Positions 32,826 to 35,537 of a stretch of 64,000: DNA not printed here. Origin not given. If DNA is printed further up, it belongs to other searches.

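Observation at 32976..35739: Membrane-anchored two-ring Clp/Hsp100-like ATPase with a degenerate first Walker B, coupled to a small polytopic membrane protein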

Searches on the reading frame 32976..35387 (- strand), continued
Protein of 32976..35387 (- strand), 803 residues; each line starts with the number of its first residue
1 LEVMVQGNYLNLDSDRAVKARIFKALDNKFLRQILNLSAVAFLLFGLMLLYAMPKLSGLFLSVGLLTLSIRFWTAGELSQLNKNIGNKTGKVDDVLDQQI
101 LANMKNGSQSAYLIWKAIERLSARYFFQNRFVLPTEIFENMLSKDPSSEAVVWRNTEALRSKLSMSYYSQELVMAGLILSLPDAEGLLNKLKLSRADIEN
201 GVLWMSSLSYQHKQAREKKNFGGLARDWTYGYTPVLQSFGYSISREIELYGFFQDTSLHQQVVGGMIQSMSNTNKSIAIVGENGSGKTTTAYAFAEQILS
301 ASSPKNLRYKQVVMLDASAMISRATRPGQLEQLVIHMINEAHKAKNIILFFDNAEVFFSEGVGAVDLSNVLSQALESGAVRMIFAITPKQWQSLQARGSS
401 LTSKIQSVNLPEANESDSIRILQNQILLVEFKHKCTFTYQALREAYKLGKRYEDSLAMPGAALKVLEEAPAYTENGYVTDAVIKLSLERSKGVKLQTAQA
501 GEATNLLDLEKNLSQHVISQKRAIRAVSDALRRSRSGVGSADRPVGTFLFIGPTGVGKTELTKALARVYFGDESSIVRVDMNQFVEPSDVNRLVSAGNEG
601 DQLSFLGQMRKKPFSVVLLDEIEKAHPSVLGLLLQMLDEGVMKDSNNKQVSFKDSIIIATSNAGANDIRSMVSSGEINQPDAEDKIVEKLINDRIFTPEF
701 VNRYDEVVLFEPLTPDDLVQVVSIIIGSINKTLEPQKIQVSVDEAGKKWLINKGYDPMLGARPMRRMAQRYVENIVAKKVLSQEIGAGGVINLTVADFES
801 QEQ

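Call 6: find_homologous_proteins(query=window:32976-35387:-, max_evalue=1e-10)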
Query window:32976-35387:- (803 aa): 129 proteins with E <= 1e-10 among 8000 candidates; the best 120 are listed.
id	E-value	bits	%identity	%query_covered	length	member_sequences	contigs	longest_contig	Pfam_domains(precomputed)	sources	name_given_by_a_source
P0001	0.0e+0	1742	100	100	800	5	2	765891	PF13173.13,PF00004.36,PF13401.13,PF07728.21,PF04851.22,PF13191.13,PF01695.24,PF13479.13,PF00158.33,PF07724.21,PF00005.34,PF12775.14,PF13476.13,PF00910.29,PF10431.16,PF20720.4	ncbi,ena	ncbi:MAG: AAA family ATPase [Patescibacteria group bacterium]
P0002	0.0e+0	1383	76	100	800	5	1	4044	PF13173.13,PF00004.36,PF13401.13,PF07728.21,PF04851.22,PF13191.13,PF01695.24,PF13479.13,PF00158.33,PF07724.21,PF00005.34,PF12775.14,PF10431.16,PF20720.4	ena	-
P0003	0.0e+0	1244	70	100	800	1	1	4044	PF13173.13,PF00004.36,PF13401.13,PF07728.21,PF13191.13,PF13479.13,PF00158.33,PF07724.21,PF00005.34,PF12775.14,PF02367.24,PF00910.29,PF10431.16,PF25199.2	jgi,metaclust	metaclust:\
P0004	0.0e+0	1213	81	83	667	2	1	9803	PF13173.13,PF00004.36,PF13401.13,PF17871.8,PF07728.21,PF13191.13,PF01695.24,PF13479.13,PF00158.33,PF07724.21,PF00005.34,PF12775.14,PF00910.29,PF10431.16,PF20720.4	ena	-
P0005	7.5e-294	995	57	99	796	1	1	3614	PF00004.36,PF13401.13,PF17871.8,PF05673.20,PF07728.21,PF13191.13,PF01695.24,PF07724.21,PF07726.18,PF12775.14,PF00910.29,PF10431.16,PF20720.4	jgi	jgi:ATP-dependent Clp protease ATP-binding subunit ClpC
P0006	7.1e-271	919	53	98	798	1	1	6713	PF13173.13,PF00004.36,PF13401.13,PF05673.20,PF07728.21,PF04851.22,PF13191.13,PF01695.24,PF00158.33,PF07724.21,PF12775.14,PF02367.24,PF00910.29,PF10431.16,PF25199.2,PF20720.4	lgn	-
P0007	1.5e-270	918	54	99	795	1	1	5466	PF13173.13,PF00004.36,PF13401.13,PF07728.21,PF13191.13,PF00158.33,PF07724.21,PF12775.14,PF02367.24,PF00910.29,PF10431.16,PF20720.4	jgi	jgi:ATP-dependent Clp protease ATP-binding subunit ClpC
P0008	1.6e-270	918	54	99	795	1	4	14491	PF13173.13,PF00004.36,PF13401.13,PF07728.21,PF13191.13,PF00158.33,PF07724.21,PF12775.14,PF02367.24,PF00910.29,PF10431.16,PF20720.4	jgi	jgi:ATP-dependent Clp protease ATP-binding subunit ClpC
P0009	3.6e-270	917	53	98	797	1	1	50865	PF13173.13,PF00004.36,PF13401.13,PF07728.21,PF13191.13,PF01695.24,PF00158.33,PF07724.21,PF00005.34,PF12775.14,PF00910.29,PF10431.16,PF20720.4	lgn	-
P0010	2.5e-269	914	54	98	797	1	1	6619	PF13173.13,PF00004.36,PF13401.13,PF07728.21,PF13191.13,PF00158.33,PF07724.21,PF12775.14,PF02367.24,PF00910.29,PF10431.16,PF20720.4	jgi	jgi:ATP-dependent Clp protease ATP-binding subunit ClpC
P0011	3.2e-269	914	52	98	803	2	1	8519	PF13173.13,PF07724.21,PF12775.14,PF00004.36,PF13401.13,PF05673.20,PF07728.21,PF10431.16,PF20720.4,PF13191.13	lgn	-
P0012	2.9e-268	910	53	99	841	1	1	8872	PF13173.13,PF00158.33,PF07724.21,PF12775.14,PF00004.36,PF13401.13,PF07728.21,PF10431.16,PF20720.4,PF13191.13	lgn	-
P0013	2.0e-267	908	53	99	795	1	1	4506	PF07724.21,PF00004.36,PF13401.13,PF17871.8,PF07728.21,PF10431.16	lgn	-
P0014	4.2e-267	907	54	99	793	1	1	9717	PF13173.13,PF00004.36,PF13401.13,PF05673.20,PF07728.21,PF13191.13,PF00158.33,PF07724.21,PF12775.14,PF02367.24,PF00910.29,PF10431.16,PF20720.4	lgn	-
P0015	8.7e-267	906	53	98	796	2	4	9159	PF13173.13,PF00004.36,PF13401.13,PF17871.8,PF05673.20,PF07728.21,PF04851.22,PF13191.13,PF00158.33,PF07724.21,PF12775.14,PF00910.29,PF10431.16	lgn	-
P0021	2.6e-262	891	51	99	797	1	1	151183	PF13173.13,PF00004.36,PF13401.13,PF05673.20,PF07728.21,PF13191.13,PF13479.13,PF07724.21,PF12775.14,PF00910.29,PF10431.16,PF25199.2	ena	-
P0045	3.9e-200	685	44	98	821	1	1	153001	PF13173.13,PF20030.6,PF13555.13,PF00004.36,PF13401.13,PF01637.25,PF07728.21,PF13191.13,PF01695.24,PF00158.33,PF07724.21,PF00005.34,PF12775.14,PF05729.19,PF10431.16,PF20720.4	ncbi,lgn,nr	ncbi:ATP-dependent Clp protease ATP-binding subunit [Candidatus Saccharibacteria bacterium]|nr:ATP-d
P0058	1.9e-190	653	42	92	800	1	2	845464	PF13173.13,PF20030.6,PF13555.13,PF00004.36,PF13401.13,PF03193.23,PF01637.25,PF07728.21,PF04851.22,PF13191.13,PF01695.24,PF00158.33,PF07724.21,PF00005.34,PF12775.14,PF00910.29,PF10431.16,PF25199.2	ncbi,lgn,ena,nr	ncbi:clp protease ATP binding subunit [Candidatus Saccharibacteria bacterium RAAC3_TM7_1]|nr:clp pro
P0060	9.5e-190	651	42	99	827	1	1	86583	PF13173.13,PF07724.21,PF00004.36,PF13401.13,PF17871.8,PF07728.21,PF10431.16,PF13191.13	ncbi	-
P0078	1.7e-166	574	38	96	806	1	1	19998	PF13173.13,PF07724.21,PF00004.36,PF13401.13,PF17871.8,PF07728.21,PF10431.16,PF13191.13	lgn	-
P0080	1.9e-94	336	32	67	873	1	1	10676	PF13173.13,PF02861.26,PF02151.26,PF00004.36,PF13401.13,PF23569.2,PF17871.8,PF01637.25,PF07728.21,PF13191.13,PF00158.33,PF07724.21,PF13521.13,PF05621.18,PF10431.16,PF20720.4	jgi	jgi:ATP-dependent Clp protease ATP-binding subunit ClpC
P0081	2.2e-94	336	34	65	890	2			PF13173.13,PF02861.26,PF02151.26,PF00004.36,PF13401.13,PF17871.8,PF05496.19,PF01637.25,PF07728.21,PF13191.13,PF00158.33,PF07724.21,PF05621.18,PF10431.16,PF20720.4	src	-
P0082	6.7e-93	331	39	48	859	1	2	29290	PF13173.13,PF02861.26,PF00004.36,PF13401.13,PF23569.2,PF17871.8,PF13238.13,PF05496.19,PF01637.25,PF07728.21,PF13191.13,PF01695.24,PF00158.33,PF07724.21,PF05729.19,PF05621.18,PF10431.16,PF20720.4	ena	-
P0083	7.6e-92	327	39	48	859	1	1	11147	PF13173.13,PF02861.26,PF00004.36,PF13401.13,PF23569.2,PF17871.8,PF05496.19,PF01637.25,PF07728.21,PF13191.13,PF01695.24,PF00158.33,PF07724.21,PF05729.19,PF05621.18,PF10431.16,PF20720.4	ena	-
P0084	6.3e-91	324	42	38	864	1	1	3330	PF02861.26,PF00004.36,PF13401.13,PF23569.2,PF17871.8,PF13238.13,PF07728.21,PF13191.13,PF06414.19,PF00158.33,PF07724.21,PF12775.14,PF05729.19,PF05621.18,PF01078.28,PF10431.16,PF20720.4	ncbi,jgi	-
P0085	3.6e-89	318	38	48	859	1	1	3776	PF13173.13,PF02861.26,PF00004.36,PF13401.13,PF23569.2,PF17871.8,PF13238.13,PF05496.19,PF01637.25,PF07728.21,PF13191.13,PF01695.24,PF00158.33,PF07724.21,PF12775.14,PF05729.19,PF05621.18,PF10431.16,PF20720.4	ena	-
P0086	1.9e-88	316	32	71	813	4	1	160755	PF02861.26,PF02151.26,PF00004.36,PF13401.13,PF23569.2,PF17871.8,PF07728.21,PF13191.13,PF00158.33,PF07724.21,PF05621.18,PF10431.16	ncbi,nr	ncbi:MAG: ATP-dependent Clp protease ATP-binding subunit [Anaerotruncus sp.]|nr:ATP-dependent Clp pr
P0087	1.0e-87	314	31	65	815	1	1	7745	PF02861.26,PF00004.36,PF13401.13,PF23569.2,PF17871.8,PF07728.21,PF13191.13,PF00158.33,PF07724.21,PF12775.14,PF10431.16,PF20720.4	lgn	-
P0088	9.9e-87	310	38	37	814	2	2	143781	PF13173.13,PF02861.26,PF02151.26,PF00004.36,PF13401.13,PF23569.2,PF17871.8,PF13238.13,PF01637.25,PF07728.21,PF13191.13,PF00158.33,PF07724.21,PF05621.18,PF01078.28,PF10431.16,PF20720.4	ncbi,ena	-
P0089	1.8e-86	309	40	38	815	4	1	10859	PF13173.13,PF02861.26,PF20030.6,PF00004.36,PF13401.13,PF23569.2,PF17871.8,PF13238.13,PF07728.21,PF13191.13,PF00158.33,PF07724.21,PF12775.14,PF05621.18,PF10431.16,PF20720.4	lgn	-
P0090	2.1e-86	309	30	76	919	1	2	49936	PF13173.13,PF02861.26,PF00158.33,PF07724.21,PF12775.14,PF00004.36,PF17871.8,PF07728.21,PF10431.16,PF13191.13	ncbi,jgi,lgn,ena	-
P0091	5.5e-86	308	39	37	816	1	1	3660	PF02861.26,PF00158.33,PF07724.21,PF00004.36,PF13401.13,PF17871.8,PF07728.21,PF10431.16,PF20720.4,PF13191.13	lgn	-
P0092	7.8e-86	307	39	37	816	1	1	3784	PF02861.26,PF00158.33,PF07724.21,PF00004.36,PF13401.13,PF17871.8,PF07728.21,PF10431.16,PF20720.4,PF13191.13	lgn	-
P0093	3.9e-85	305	40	38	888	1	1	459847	PF13173.13,PF02861.26,PF00004.36,PF13401.13,PF23569.2,PF17871.8,PF01637.25,PF07728.21,PF13191.13,PF00158.33,PF07724.21,PF12775.14,PF05729.19,PF05621.18,PF10431.16,PF20720.4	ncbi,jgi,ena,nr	ncbi:MAG TPA: AAA family ATPase [Candidatus Paceibacterota bacterium]|nr:AAA family ATPase [Candidat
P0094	5.5e-85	305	38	36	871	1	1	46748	PF13173.13,PF02861.26,PF00004.36,PF13401.13,PF23569.2,PF17871.8,PF07728.21,PF13191.13,PF00158.33,PF07724.21,PF12775.14,PF05621.18,PF10431.16,PF20720.4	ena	-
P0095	1.9e-83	299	38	40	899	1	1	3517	PF02861.26,PF00004.36,PF13401.13,PF23569.2,PF17871.8,PF07728.21,PF13191.13,PF01695.24,PF00158.33,PF07724.21,PF12775.14,PF05621.18,PF10431.16,PF20720.4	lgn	-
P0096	6.0e-83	298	40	38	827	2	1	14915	PF02861.26,PF00437.27,PF00004.36,PF13401.13,PF23569.2,PF17871.8,PF07728.21,PF13191.13,PF00158.33,PF07724.21,PF05621.18,PF10431.16,PF20720.4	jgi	-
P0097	2.3e-82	296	39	39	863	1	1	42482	PF02861.26,PF00004.36,PF13401.13,PF23569.2,PF17871.8,PF01637.25,PF07728.21,PF13191.13,PF00158.33,PF07724.21,PF12775.14,PF10431.16,PF20720.4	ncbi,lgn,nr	ncbi:MAG: AAA family ATPase [Chlamydiia bacterium]|nr:AAA family ATPase [Chlamydiia bacterium]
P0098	4.8e-82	295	39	39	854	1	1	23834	PF13173.13,PF02861.26,PF00004.36,PF13401.13,PF23569.2,PF17871.8,PF13238.13,PF01637.25,PF07728.21,PF13191.13,PF00158.33,PF07724.21,PF12775.14,PF05621.18,PF10431.16,PF20720.4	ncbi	-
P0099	1.1e-81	294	31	64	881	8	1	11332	PF02861.26,PF00004.36,PF13401.13,PF17871.8,PF13238.13,PF07728.21,PF13191.13,PF00158.33,PF07724.21,PF07726.18,PF01078.28,PF10431.16,PF20720.4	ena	-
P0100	3.3e-81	292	31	67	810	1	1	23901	PF13173.13,PF02861.26,PF00004.36,PF13401.13,PF23569.2,PF17871.8,PF13238.13,PF05496.19,PF01637.25,PF07728.21,PF13191.13,PF01695.24,PF00158.33,PF07724.21,PF13521.13,PF05621.18,PF10431.16,PF20720.4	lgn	-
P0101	4.9e-81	291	36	39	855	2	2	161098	PF02861.26,PF02151.26,PF00004.36,PF13401.13,PF17871.8,PF13238.13,PF01637.25,PF07728.21,PF13191.13,PF00158.33,PF07724.21,PF12775.14,PF05621.18,PF01078.28,PF10431.16,PF20720.4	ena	-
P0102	3.4e-80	289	38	38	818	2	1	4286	PF02861.26,PF00158.33,PF07724.21,PF00004.36,PF13401.13,PF23569.2,PF17871.8,PF07728.21,PF05621.18,PF10431.16,PF13191.13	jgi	jgi:ATP-dependent Clp protease ATP-binding subunit ClpC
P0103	6.7e-79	284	39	38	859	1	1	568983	PF02861.26,PF00158.33,PF02151.26,PF07724.21,PF00004.36,PF13401.13,PF23569.2,PF17871.8,PF07728.21,PF10431.16,PF13191.13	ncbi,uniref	ncbi:ATP-dependent Clp protease ATP-binding subunit [Arthrobacter sp. JSM 101049]|uniref:ATP-depende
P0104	7.4e-79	284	38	38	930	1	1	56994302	PF02861.26,PF00158.33,PF07724.21,PF00004.36,PF13401.13,PF23569.2,PF17871.8,PF07728.21,PF10431.16,PF20720.4,PF13191.13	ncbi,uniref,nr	ncbi:chaperone protein ClpD1, chloroplastic isoform X2 [Panicum virgatum]|uniref:chaperone protein C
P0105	7.8e-79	284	38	38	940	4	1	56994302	PF02861.26,PF00158.33,PF07724.21,PF00004.36,PF13401.13,PF23569.2,PF17871.8,PF07728.21,PF10431.16,PF20720.4,PF13191.13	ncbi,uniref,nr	ncbi:hypothetical protein PVAP13_1KG308600 [Panicum virgatum]|uniref:Clp R domain-containing protein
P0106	8.0e-79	284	38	38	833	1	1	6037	PF02861.26,PF00158.33,PF07724.21,PF00004.36,PF13401.13,PF23569.2,PF17871.8,PF07728.21,PF05621.18,PF10431.16,PF13191.13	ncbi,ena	-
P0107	2.2e-78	283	41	37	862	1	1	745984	PF13173.13,PF02861.26,PF00004.36,PF13401.13,PF23569.2,PF17871.8,PF05496.19,PF01637.25,PF07728.21,PF13191.13,PF00158.33,PF07724.21,PF12775.14,PF05621.18,PF10431.16,PF20720.4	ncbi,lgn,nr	ncbi:MAG: AAA family ATPase [Chlamydiales bacterium]|nr:AAA family ATPase [Chlamydiales bacterium]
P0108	2.5e-77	279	38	36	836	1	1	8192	PF13173.13,PF02861.26,PF00004.36,PF13401.13,PF23569.2,PF17871.8,PF05496.19,PF07728.21,PF13191.13,PF00158.33,PF07724.21,PF05621.18,PF10431.16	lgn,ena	-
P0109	1.8e-76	276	34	64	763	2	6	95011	PF02861.26,PF00004.36,PF13401.13,PF17871.8,PF05496.19,PF07728.21,PF13191.13,PF00158.33,PF07724.21,PF12775.14,PF05621.18,PF01078.28,PF10431.16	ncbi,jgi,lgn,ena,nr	ncbi:MAG: ATP-dependent Clp protease ATP-binding subunit ClpA [Gammaproteobacteria bacterium RIFOXYA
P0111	4.6e-76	275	37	36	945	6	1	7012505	PF02861.26,PF00158.33,PF07724.21,PF00004.36,PF13401.13,PF17871.8,PF07728.21,PF10431.16,PF13481.13,PF20720.4,PF13191.13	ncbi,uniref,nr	ncbi:chaperone protein ClpD, chloroplastic-like [Cucurbita moschata]|uniref:Chaperone protein ClpD, 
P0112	1.3e-75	274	36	38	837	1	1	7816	PF02861.26,PF00158.33,PF02151.26,PF07724.21,PF00004.36,PF17871.8,PF07728.21,PF10431.16,PF13191.13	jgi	jgi:ATP-dependent Clp protease ATP-binding subunit ClpC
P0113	2.2e-74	269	33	63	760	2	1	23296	PF13173.13,PF02861.26,PF20030.6,PF00004.36,PF13401.13,PF23569.2,PF17871.8,PF07728.21,PF13191.13,PF00158.33,PF07724.21,PF07726.18,PF12775.14,PF02367.24,PF05621.18,PF10431.16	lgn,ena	-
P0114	2.2e-73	266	35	38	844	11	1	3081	PF02861.26,PF00004.36,PF13401.13,PF17871.8,PF07728.21,PF13191.13,PF01695.24,PF00158.33,PF07724.21,PF12775.14,PF10431.16,PF20720.4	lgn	-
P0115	1.6e-69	253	32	65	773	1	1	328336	PF13173.13,PF02861.26,PF20030.6,PF00004.36,PF13401.13,PF17871.8,PF13238.13,PF05496.19,PF07728.21,PF13191.13,PF00158.33,PF07724.21,PF12775.14,PF05621.18,PF01078.28,PF10431.16,PF20720.4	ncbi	-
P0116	1.9e-65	240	30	65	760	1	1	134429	PF02861.26,PF00004.36,PF13401.13,PF23569.2,PF17871.8,PF07728.21,PF13191.13,PF00158.33,PF07724.21,PF05729.19,PF05621.18,PF10431.16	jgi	jgi:ATP-dependent Clp protease ATP-binding subunit ClpA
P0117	8.3e-64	235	30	66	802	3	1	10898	PF13173.13,PF02861.26,PF00004.36,PF13401.13,PF17871.8,PF13238.13,PF05496.19,PF07728.21,PF13191.13,PF00158.33,PF07724.21,PF07726.18,PF05729.19,PF02367.24,PF05621.18,PF10431.16,PF13481.13,PF20720.4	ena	-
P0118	1.7e-61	227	32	34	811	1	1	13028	PF13173.13,PF02861.26,PF00004.36,PF13401.13,PF17871.8,PF05496.19,PF07728.21,PF13191.13,PF00158.33,PF07724.21,PF12775.14,PF05621.18,PF10431.16,PF20720.4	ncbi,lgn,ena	-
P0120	1.4e-52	197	32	36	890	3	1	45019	PF02861.26,PF06414.19,PF00158.33,PF07724.21,PF00004.36,PF13401.13,PF23569.2,PF17871.8,PF07728.21,PF10431.16,PF13191.13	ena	-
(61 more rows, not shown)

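Call 11: find_encoding_contigs(protein=P0058, flank=6000, max_places=2)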
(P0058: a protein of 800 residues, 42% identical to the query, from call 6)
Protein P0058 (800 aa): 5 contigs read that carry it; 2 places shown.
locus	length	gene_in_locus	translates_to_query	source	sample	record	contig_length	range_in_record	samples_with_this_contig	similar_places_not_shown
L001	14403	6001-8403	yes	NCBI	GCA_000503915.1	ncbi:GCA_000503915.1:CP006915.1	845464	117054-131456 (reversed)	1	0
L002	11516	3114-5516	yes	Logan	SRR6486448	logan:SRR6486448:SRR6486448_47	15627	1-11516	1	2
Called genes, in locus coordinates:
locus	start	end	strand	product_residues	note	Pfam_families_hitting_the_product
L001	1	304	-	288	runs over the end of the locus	-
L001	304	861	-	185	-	-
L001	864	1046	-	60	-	PF12728:HTH_17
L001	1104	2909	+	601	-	PF00239:Resolvase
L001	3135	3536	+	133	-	PF00578:AhpC-TSA, PF08534:Redoxin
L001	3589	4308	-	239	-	PF07685:GATase_3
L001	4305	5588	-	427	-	PF08245:Mur_ligase_M, PF08353:MurT_C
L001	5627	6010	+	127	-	-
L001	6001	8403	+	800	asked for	PF01695:IstB_IS21 (faint), PF13191:AAA_16 (faint), PF12775:AAA_7 (faint), PF00004:AAA (weak), PF00004:AAA, PF07724:AAA_2, PF07728:AAA_5, PF10431:ClpB_D2-small, +11 more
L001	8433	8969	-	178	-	PF07963:N_methyl (weak)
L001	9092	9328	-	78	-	-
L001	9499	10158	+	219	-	PF00027:cNMP_binding, PF13545:HTH_Crp_2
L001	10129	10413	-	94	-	-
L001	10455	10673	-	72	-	PF09851:SHOCT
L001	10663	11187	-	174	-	PF12840:HTH_20, PF01022:HTH_5, PF04945:YHS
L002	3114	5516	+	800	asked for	PF01695:IstB_IS21 (faint), PF13191:AAA_16 (faint), PF12775:AAA_7 (faint), PF00004:AAA (weak), PF00004:AAA, PF07724:AAA_2, PF07728:AAA_5, PF10431:ClpB_D2-small, +11 more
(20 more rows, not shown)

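Call 14: find_encoding_contigs(protein=P0021, flank=5000, max_places=1)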
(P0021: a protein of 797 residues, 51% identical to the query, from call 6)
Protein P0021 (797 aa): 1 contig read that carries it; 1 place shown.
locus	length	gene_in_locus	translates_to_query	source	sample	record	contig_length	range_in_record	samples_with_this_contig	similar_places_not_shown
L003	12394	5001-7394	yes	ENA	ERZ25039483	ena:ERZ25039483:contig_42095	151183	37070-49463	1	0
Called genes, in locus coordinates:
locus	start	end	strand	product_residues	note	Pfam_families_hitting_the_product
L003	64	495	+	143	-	PF02367:TsaE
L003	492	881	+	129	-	PF00814:TsaD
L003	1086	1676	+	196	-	-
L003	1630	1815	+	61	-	PF13083:KH_KhpA-B (weak), PF22891:KH_PNO1_2nd (weak), PF00013:KH_1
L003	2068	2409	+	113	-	PF01966:HD (weak)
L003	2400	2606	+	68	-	-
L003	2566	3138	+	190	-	PF00300:His_Phos_1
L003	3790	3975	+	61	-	-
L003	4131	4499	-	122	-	-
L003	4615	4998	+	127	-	-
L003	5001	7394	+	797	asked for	PF05673:DUF815 (faint), PF12775:AAA_7 (faint), PF25199:nSTAND_NTPase5 (faint), PF00004:AAA, PF00004:AAA, PF07724:AAA_2, PF07728:AAA_5, PF10431:ClpB_D2-small, +5 more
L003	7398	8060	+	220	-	-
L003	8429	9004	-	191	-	PF00293:NUDIX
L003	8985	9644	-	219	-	PF00702:Hydrolase, PF12710:HAD (weak), PF13419:HAD_2, PF13242:Hydrolase_like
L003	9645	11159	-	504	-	PF14010:PEPcase_2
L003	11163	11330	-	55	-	-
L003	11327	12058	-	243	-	PF00155:Aminotran_1_2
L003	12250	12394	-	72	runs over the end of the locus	-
